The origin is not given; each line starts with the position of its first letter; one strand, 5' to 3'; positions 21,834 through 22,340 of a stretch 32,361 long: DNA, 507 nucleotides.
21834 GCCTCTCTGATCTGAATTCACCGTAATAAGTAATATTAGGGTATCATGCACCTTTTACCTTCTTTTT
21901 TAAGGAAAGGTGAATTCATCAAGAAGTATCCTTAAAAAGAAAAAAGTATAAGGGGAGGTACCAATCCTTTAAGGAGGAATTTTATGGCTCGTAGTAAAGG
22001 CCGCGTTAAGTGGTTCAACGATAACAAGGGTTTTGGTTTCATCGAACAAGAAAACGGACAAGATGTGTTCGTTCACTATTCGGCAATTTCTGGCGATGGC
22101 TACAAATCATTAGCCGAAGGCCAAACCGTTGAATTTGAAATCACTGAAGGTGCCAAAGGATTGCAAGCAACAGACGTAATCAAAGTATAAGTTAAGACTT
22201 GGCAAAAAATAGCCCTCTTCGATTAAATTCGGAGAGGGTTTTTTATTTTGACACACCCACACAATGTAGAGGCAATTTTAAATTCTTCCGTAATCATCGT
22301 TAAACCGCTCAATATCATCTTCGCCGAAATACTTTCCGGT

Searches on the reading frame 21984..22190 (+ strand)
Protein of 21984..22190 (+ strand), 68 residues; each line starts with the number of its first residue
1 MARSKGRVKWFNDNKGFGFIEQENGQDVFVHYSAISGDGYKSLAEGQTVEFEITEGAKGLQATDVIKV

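Call 61: find_encoding_contigs(protein=window:21984-22190:+, flank=10000, max_places=10)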
Protein window:21984-22190:+ (68 aa): 2 contigs read that carry it; 2 places shown.
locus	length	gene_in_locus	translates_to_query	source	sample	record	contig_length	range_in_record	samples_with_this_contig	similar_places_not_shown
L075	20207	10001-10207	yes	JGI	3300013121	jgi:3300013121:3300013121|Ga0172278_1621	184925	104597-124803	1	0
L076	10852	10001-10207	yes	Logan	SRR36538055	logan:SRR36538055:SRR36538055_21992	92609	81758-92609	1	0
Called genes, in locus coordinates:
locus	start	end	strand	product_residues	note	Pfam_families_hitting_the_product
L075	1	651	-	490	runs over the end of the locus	PF04715:, PF00425:Chorismate_bind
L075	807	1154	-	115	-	-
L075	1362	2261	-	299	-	PF00480:ROK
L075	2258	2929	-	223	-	PF04893:Yip1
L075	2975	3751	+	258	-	PF20260:PUA_4, PF04452:Methyltrans_RNA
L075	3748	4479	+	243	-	PF03009:GDPD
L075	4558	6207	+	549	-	PF06271:RDD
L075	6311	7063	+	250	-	PF20772:TACO1_YebC_N, PF01709:Transcrip_reg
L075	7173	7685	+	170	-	PF02075:RuvC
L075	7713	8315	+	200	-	PF01330:RuvA_N, PF14520:HHH_5, PF07499:RuvA_C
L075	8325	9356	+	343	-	PF05496:RuvB_N, PF00004:AAA, PF07728:AAA_5 (weak), PF17864:AAA_lid_4, PF05491:WHD_RuvB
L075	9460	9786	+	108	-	PF04977:DivIC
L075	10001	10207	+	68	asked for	PF00313:CSD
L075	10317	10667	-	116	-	PF01050:MannoseP_isomer, PF07883:Cupin_2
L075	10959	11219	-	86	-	-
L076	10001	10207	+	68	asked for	PF00313:CSD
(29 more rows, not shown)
